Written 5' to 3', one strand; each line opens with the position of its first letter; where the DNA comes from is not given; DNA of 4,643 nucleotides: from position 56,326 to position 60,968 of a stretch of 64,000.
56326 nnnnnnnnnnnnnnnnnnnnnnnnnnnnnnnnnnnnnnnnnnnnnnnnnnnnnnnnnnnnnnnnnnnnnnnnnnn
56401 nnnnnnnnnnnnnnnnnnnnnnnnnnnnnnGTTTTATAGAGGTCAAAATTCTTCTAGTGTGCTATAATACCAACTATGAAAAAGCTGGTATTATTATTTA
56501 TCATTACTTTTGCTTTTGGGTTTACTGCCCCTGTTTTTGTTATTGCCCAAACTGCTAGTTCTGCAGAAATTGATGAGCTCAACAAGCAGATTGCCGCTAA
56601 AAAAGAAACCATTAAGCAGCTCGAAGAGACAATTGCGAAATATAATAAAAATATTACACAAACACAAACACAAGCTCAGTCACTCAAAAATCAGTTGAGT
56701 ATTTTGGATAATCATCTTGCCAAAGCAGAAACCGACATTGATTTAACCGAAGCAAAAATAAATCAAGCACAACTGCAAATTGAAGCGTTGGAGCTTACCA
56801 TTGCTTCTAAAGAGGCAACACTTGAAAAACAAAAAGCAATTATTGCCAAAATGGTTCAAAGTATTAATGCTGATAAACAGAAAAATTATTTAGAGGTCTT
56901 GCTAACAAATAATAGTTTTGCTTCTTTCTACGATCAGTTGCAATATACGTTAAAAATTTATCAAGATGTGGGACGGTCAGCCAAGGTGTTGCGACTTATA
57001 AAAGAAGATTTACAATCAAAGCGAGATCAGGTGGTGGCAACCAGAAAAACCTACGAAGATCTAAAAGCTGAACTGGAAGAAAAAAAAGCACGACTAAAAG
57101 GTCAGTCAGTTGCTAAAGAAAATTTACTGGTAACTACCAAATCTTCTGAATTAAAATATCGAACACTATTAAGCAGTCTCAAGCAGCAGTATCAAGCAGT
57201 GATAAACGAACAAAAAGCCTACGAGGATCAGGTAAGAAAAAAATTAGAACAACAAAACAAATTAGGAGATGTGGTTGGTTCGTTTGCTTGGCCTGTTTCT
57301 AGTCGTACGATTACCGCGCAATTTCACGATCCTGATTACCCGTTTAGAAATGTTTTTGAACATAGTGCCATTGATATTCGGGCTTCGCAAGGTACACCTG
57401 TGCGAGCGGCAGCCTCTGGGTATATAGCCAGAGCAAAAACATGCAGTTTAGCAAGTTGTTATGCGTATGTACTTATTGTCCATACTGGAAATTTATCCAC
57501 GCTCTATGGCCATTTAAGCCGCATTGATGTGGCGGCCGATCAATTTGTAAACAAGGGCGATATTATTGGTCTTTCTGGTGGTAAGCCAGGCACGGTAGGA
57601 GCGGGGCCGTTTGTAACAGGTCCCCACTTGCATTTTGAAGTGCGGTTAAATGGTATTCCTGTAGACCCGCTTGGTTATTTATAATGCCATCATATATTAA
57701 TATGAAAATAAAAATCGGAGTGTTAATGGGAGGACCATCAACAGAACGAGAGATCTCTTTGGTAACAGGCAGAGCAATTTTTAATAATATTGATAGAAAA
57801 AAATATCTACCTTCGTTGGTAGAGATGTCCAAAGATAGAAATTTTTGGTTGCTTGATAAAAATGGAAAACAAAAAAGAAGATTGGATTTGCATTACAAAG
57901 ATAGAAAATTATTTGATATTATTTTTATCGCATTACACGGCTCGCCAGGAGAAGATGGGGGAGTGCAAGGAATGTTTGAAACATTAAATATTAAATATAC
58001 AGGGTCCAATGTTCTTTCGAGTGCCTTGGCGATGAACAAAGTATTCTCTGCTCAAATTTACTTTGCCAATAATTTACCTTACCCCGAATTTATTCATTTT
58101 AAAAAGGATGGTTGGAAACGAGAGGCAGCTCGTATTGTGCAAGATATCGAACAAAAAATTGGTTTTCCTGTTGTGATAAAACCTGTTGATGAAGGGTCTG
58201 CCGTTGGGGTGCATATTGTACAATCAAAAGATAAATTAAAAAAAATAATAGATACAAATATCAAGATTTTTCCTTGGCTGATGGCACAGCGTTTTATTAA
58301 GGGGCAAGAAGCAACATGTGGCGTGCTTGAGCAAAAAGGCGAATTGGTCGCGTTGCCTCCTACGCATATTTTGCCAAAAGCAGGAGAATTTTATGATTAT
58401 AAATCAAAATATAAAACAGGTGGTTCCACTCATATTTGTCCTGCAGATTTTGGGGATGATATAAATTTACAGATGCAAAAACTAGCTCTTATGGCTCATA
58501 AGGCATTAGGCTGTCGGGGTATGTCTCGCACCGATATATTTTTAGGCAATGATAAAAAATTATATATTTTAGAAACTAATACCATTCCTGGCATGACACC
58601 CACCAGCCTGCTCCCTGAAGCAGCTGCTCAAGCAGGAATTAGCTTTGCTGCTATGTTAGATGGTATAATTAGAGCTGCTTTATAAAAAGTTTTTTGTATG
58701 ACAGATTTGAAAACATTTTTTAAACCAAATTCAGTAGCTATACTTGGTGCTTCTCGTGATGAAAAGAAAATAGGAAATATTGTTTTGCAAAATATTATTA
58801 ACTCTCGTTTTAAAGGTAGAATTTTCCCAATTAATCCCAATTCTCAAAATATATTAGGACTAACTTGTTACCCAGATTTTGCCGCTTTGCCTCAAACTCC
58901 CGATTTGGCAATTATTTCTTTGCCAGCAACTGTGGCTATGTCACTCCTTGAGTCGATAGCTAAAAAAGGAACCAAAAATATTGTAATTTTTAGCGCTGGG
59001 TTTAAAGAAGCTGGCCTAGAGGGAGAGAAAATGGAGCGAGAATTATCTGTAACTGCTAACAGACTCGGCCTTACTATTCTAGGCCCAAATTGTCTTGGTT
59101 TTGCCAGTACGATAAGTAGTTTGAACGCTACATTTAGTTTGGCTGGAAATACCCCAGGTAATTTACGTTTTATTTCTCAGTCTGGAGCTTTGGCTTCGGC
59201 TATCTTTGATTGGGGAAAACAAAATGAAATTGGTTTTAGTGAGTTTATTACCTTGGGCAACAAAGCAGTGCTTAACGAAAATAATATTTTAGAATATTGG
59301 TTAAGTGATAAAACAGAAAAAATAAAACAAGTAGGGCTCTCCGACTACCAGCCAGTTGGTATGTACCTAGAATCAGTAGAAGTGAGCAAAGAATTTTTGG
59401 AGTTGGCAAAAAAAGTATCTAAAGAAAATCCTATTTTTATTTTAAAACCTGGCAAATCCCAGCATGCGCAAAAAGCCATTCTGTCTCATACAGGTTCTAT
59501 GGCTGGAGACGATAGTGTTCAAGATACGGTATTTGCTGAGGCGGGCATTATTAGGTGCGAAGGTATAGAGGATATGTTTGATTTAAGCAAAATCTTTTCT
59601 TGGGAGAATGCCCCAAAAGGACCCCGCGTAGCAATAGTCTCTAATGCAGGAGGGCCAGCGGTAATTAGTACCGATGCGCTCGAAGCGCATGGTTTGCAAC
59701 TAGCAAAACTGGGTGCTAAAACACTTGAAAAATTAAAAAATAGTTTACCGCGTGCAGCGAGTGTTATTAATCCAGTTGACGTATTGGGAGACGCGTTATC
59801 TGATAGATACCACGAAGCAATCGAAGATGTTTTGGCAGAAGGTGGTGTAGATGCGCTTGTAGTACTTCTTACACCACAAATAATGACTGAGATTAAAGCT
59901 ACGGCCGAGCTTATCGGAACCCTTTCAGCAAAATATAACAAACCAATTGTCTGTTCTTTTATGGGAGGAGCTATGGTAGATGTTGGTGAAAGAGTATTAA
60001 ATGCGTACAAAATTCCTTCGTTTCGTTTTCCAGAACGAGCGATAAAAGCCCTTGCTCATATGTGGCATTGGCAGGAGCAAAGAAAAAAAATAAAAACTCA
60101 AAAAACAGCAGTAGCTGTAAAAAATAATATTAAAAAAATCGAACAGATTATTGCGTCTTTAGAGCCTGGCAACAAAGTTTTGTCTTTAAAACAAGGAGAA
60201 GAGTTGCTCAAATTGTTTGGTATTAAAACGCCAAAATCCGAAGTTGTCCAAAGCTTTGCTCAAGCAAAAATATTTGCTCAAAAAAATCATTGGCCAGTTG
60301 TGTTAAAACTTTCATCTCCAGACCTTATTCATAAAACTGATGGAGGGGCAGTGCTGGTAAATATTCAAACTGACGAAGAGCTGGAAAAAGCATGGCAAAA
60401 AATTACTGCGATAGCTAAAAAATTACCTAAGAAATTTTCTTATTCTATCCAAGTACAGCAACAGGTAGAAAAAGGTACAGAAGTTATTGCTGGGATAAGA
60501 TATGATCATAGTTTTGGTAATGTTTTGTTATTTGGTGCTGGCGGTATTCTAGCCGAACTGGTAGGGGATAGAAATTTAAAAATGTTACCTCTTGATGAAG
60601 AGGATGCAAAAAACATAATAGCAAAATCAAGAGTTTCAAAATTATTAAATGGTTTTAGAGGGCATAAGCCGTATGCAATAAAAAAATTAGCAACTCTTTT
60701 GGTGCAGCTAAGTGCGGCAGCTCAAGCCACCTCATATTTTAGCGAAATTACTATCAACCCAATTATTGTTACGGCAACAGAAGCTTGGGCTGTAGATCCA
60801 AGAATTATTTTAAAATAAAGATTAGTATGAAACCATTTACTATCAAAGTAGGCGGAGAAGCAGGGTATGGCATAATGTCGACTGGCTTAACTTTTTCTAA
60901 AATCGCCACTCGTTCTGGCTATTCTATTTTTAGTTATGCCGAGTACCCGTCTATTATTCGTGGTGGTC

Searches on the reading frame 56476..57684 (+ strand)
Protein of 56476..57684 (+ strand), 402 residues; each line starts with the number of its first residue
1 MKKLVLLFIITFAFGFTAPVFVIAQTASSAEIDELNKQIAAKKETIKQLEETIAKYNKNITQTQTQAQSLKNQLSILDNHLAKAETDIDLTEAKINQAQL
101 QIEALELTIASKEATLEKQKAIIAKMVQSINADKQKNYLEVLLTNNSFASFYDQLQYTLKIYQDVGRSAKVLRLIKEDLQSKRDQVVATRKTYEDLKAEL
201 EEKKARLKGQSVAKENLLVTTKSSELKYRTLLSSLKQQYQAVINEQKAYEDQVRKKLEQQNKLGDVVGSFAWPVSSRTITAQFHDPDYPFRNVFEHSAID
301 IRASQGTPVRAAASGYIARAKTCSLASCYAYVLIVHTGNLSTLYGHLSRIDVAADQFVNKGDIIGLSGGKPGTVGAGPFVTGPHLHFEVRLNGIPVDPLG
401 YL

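Call 13: search_protein_families(library=pfam, proteins=[window:56476-57684:+], max_evalue=0.0001)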
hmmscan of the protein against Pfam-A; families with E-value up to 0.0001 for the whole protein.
window:56476-57684:+ (402 aa): 1 family
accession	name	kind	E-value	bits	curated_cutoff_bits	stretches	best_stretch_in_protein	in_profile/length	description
PF01551.29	Peptidase_M23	-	7.4e-25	87.4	28.7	1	296-398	3-96/96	Peptidase family M23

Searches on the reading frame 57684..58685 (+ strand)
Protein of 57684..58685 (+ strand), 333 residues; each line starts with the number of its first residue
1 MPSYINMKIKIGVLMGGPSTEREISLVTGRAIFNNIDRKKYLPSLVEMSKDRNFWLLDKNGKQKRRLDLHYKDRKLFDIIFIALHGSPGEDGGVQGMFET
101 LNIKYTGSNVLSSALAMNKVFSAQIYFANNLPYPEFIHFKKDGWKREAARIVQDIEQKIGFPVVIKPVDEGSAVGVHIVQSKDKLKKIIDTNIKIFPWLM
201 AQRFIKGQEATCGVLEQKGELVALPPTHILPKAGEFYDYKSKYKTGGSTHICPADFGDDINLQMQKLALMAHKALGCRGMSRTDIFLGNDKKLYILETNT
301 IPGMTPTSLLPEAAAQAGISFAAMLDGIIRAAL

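Call 13: search_protein_families(library=pfam, proteins=[window:57684-58685:+], max_evalue=0.0001)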
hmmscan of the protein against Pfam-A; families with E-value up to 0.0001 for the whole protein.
window:57684-58685:+ (333 aa): 6 families
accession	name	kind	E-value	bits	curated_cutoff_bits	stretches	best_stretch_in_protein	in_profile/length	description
PF07478.18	Dala_Dala_lig_C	-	8.7e-52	176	24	1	129-329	5-203/204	D-ala D-ala ligase C-terminus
PF01820.27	Dala_Dala_lig_N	-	6.3e-25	88.5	34.6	1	10-108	1-121/121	D-ala D-ala ligase N-terminus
PF08443.16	RimK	-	9.2e-08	32.3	21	1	118-306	3-171/188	RimK-like ATP-grasp domain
PF02655.19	ATP-grasp_3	-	9e-07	29.6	23.2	1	159-299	30-154/160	ATP-grasp domain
PF02222.28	ATP-grasp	-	2.2e-05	24.6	27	1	151-297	21-158/179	ATP-grasp domain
PF14397.11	ATPgrasp_ST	-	9.6e-05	22.1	31.4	0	264-309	218-263/278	Sugar-transfer associated ATP-grasp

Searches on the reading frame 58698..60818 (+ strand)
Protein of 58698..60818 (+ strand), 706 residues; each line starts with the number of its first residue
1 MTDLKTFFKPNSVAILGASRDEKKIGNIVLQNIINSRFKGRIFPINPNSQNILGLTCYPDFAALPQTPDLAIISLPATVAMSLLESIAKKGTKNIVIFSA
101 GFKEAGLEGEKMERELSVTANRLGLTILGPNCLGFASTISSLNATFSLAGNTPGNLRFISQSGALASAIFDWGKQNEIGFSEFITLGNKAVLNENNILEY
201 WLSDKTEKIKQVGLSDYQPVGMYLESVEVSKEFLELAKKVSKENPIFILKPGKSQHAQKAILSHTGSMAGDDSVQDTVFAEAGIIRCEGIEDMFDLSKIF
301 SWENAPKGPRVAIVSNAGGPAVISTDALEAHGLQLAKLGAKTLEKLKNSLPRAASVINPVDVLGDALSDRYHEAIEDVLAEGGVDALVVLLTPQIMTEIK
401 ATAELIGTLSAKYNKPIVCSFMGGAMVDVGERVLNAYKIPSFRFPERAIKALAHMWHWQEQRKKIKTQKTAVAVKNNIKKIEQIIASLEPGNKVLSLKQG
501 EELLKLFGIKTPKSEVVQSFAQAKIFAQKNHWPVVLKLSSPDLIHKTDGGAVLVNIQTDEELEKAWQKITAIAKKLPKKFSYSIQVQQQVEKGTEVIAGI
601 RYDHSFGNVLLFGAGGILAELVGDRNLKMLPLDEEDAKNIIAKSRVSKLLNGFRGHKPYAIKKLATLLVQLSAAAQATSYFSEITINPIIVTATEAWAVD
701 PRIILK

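Call 13: search_protein_families(library=pfam, proteins=[window:58698-60818:+], max_evalue=0.0001)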
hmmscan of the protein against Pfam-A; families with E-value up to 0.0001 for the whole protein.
window:58698-60818:+ (706 aa): 5 families
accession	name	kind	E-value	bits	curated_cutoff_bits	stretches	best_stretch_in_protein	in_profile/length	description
PF13549.11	ATP-grasp_5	-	1.5e-56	191.7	27.6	1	489-705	4-221/221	ATP-grasp domain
PF13607.11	Succ_CoA_lig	-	2.4e-40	137.9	27.4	1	153-300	1-138/138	Succinyl-CoA ligase like flavodoxin domain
PF13380.12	CoA_binding_2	-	5.4e-20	72.4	22.8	1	12-136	2-114/116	CoA binding domain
PF02629.25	CoA_binding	-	5.1e-14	53.2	22.3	1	9-101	2-97/97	CoA binding domain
PF19045.5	Ligase_CoA_2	-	2.4e-09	37.8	23.7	1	311-460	1-156/162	Ligase-CoA domain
